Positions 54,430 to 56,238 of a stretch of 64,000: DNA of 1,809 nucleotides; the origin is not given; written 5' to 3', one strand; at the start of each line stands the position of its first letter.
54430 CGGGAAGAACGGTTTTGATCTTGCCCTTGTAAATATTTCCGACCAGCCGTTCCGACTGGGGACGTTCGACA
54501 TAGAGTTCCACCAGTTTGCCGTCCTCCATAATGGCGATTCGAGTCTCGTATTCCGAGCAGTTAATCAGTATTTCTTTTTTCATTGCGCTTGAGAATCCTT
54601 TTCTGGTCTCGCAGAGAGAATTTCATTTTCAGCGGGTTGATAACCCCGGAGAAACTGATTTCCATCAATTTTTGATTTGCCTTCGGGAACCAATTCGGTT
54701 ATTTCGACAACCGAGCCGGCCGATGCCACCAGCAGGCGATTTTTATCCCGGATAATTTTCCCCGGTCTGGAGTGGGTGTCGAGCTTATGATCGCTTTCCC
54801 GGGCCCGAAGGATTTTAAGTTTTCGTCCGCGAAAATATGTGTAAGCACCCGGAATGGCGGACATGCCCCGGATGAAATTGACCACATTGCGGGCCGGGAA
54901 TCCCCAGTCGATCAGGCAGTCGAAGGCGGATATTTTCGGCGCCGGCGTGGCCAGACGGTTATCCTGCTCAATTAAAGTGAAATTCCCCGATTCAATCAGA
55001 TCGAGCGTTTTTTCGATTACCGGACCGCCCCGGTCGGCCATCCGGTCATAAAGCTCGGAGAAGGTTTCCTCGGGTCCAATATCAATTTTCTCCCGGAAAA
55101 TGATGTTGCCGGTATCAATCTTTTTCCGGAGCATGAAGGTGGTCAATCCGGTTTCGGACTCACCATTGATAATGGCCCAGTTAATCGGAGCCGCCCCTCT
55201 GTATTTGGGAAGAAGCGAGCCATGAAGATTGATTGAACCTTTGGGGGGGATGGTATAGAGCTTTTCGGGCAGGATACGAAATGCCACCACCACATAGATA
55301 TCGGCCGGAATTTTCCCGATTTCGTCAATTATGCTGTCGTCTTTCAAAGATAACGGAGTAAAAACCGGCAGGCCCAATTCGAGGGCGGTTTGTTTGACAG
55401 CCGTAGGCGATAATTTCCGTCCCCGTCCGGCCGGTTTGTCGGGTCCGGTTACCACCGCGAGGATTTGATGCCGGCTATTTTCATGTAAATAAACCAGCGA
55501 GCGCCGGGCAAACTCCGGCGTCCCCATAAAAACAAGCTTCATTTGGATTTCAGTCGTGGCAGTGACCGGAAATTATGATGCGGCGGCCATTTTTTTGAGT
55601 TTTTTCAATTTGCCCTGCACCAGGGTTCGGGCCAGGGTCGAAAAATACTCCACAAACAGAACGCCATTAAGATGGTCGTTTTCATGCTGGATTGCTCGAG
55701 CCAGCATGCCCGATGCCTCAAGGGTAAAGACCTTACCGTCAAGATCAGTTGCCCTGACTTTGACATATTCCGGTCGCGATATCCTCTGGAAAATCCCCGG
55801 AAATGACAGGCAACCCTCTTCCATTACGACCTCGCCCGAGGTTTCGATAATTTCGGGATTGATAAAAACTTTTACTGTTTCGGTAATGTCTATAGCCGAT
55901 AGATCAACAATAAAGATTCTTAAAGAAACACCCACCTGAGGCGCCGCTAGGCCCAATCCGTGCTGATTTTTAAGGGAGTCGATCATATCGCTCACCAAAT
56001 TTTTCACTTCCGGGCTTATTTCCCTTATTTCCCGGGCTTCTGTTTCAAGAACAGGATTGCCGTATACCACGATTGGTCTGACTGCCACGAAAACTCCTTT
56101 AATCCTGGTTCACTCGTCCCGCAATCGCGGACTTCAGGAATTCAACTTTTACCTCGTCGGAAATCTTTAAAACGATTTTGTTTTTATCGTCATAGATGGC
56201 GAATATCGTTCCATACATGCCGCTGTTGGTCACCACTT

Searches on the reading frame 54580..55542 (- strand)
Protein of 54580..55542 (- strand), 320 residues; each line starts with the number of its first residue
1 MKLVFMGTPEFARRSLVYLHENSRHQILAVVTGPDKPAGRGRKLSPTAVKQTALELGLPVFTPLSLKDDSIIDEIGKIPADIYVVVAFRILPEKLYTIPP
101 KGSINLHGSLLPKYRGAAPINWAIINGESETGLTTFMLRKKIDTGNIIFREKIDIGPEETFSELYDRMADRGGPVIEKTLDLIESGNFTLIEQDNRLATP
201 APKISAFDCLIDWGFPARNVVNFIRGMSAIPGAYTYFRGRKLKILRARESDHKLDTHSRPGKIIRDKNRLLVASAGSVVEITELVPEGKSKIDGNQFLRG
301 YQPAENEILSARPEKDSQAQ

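Call 48: search_protein_families(library=pfam, proteins=[window:54580-55542:-], max_evalue=0.00001)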
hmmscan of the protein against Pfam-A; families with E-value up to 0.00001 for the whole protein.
window:54580-55542:- (320 aa): 2 families
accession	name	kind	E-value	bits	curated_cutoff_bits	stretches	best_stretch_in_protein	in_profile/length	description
PF00551.24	Formyl_trans_N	-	4.1e-37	128.1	26.1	1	1-174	1-175/181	Formyl transferase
PF02911.23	Formyl_trans_C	-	5.5e-22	78.3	21.1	1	203-301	1-99/100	Formyl transferase, C-terminal domain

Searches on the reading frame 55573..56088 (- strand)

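Call 48: search_protein_families(library=pfam, proteins=[window:55573-56088:-], max_evalue=0.00001)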
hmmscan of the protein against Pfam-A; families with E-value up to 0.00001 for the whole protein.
window:55573-56088:- (171 aa): 1 family
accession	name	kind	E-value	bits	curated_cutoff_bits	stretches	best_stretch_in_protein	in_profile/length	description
PF01327.26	Pep_deformylase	-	4.4e-50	169.7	22.8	1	3-153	1-154/156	Polypeptide deformylase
